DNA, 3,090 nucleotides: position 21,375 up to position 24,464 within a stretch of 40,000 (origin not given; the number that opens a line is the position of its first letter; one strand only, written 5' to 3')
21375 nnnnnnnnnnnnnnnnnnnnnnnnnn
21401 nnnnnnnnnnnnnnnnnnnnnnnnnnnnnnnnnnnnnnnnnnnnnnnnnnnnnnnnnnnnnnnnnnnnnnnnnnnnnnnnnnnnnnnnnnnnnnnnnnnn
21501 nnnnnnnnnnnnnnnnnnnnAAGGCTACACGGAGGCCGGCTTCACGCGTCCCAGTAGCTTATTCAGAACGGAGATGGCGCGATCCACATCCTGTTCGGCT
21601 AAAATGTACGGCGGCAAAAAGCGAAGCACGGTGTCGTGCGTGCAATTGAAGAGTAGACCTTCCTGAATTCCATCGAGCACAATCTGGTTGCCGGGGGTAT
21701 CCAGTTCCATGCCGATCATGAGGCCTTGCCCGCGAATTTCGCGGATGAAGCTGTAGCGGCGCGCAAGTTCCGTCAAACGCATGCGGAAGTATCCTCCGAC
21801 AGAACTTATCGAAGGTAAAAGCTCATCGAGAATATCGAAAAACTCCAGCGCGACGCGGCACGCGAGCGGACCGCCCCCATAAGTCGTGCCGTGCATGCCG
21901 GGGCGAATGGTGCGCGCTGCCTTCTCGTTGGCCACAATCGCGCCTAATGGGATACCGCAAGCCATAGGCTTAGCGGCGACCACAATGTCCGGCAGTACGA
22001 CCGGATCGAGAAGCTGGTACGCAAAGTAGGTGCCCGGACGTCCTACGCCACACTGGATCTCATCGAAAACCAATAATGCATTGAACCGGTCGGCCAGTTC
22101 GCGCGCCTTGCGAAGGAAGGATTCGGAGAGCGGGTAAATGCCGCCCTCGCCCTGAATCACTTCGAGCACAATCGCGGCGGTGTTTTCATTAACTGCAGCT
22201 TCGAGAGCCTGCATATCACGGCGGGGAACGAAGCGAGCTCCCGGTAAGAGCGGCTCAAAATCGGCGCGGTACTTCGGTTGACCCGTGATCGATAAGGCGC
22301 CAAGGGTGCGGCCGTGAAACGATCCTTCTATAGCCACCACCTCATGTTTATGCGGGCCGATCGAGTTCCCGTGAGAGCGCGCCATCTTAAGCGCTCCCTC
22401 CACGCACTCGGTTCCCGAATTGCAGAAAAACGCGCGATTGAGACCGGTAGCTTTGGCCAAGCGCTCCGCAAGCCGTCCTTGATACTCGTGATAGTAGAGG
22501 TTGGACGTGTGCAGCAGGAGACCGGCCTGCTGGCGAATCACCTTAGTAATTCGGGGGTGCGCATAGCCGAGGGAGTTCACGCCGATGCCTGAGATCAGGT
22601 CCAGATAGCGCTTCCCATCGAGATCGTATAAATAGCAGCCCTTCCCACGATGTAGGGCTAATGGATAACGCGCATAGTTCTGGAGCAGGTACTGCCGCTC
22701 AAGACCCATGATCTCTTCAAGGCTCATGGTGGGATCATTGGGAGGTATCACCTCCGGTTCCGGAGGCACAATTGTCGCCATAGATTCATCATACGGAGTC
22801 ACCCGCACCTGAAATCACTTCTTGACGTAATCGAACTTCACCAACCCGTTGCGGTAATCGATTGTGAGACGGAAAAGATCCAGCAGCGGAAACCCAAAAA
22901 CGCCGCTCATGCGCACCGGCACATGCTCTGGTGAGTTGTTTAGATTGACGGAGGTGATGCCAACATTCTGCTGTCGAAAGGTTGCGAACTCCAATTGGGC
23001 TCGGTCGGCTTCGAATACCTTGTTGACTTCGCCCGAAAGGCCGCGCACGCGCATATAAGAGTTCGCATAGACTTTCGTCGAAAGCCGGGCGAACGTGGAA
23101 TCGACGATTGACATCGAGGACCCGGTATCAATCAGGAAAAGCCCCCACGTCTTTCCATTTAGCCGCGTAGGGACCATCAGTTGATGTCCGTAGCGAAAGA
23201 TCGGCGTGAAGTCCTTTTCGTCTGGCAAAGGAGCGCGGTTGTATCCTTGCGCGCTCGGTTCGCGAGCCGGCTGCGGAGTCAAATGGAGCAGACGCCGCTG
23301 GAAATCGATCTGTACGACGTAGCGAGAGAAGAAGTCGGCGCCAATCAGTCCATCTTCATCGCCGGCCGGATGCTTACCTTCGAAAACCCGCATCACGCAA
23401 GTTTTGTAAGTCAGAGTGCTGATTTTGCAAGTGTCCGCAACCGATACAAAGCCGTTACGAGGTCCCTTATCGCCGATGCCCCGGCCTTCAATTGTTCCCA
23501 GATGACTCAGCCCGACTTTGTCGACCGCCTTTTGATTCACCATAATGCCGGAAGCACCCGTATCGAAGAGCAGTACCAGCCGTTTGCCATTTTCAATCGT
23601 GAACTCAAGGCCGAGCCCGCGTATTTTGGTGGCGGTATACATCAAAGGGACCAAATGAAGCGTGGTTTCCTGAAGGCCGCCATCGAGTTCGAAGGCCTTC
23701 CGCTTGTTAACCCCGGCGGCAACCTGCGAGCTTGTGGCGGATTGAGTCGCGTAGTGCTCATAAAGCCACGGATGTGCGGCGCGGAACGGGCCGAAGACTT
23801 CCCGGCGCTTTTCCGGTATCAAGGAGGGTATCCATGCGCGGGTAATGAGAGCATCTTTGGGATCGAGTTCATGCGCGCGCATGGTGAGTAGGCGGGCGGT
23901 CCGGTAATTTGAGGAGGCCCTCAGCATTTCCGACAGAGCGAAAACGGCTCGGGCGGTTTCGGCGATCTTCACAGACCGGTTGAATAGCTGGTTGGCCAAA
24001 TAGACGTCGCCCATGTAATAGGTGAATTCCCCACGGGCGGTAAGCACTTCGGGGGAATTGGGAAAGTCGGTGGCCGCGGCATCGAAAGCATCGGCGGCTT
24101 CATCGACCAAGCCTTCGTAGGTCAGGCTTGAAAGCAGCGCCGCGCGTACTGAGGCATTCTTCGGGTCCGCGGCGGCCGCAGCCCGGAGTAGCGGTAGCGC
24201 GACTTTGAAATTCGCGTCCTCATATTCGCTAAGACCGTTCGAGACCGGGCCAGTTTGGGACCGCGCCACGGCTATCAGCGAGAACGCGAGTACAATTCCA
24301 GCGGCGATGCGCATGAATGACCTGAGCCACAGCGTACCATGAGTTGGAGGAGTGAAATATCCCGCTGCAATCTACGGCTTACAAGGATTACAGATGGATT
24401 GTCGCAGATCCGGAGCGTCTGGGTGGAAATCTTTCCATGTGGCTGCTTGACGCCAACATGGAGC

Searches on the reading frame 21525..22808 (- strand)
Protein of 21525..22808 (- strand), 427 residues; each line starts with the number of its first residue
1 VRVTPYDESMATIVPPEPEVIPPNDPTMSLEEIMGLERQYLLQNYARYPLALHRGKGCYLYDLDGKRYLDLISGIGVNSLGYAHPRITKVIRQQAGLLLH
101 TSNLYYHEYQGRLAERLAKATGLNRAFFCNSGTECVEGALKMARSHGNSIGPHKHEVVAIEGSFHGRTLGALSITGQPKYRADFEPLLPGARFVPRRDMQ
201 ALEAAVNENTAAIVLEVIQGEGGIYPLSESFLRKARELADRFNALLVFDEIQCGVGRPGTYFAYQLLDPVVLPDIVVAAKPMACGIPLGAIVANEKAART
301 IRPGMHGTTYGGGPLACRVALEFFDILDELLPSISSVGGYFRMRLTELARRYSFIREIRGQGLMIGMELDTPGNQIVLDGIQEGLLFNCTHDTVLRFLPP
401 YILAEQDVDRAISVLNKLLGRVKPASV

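Call 12: search_protein_families(library=pfam, proteins=[window:21525-22808:-], max_evalue=0.01)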
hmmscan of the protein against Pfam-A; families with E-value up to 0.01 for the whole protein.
window:21525-22808:- (427 aa): 2 families
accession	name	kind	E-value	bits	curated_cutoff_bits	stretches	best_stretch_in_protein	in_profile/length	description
PF00202.27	Aminotran_3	-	3.5e-108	362.3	30.5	1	45-418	6-402/403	Aminotransferase class-III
PF01212.27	Beta_elim_lyase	-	0.0015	18.3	27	1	111-249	35-168/288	Beta-eliminating lyase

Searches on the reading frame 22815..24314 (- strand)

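Call 12: search_protein_families(library=pfam, proteins=[window:22815-24314:-], max_evalue=0.01)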
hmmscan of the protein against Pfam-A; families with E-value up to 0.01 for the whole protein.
window:22815-24314:- (499 aa): 7 families
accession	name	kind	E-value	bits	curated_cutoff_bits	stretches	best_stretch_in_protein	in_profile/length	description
PF13650.11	Asp_protease_2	-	9.5e-17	61.9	24.3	2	238-328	3-90/90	Aspartyl protease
PF13975.11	gag-asp_proteas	-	9.6e-13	49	28.2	2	242-331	6-92/92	gag-polyprotein putative aspartyl protease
PF13428.12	TPR_14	-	1.7e-06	28.6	23.5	0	57-96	4-43/44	Tetratricopeptide repeat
PF13432.12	TPR_16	-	7.6e-05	23.5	32.7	1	27-88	4-65/65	Tetratricopeptide repeat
PF14559.12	TPR_19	-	0.00023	21.9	25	1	34-94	5-65/68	Tetratricopeptide repeat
PF07719.23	TPR_2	-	0.0057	17.1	27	0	121-154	1-34/34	Tetratricopeptide repeat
PF20729.2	PE-PGRS_C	-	0.0068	16.2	33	0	236-284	15-60/265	PE-PGRS C-terminal aspartyl peptidase-like domain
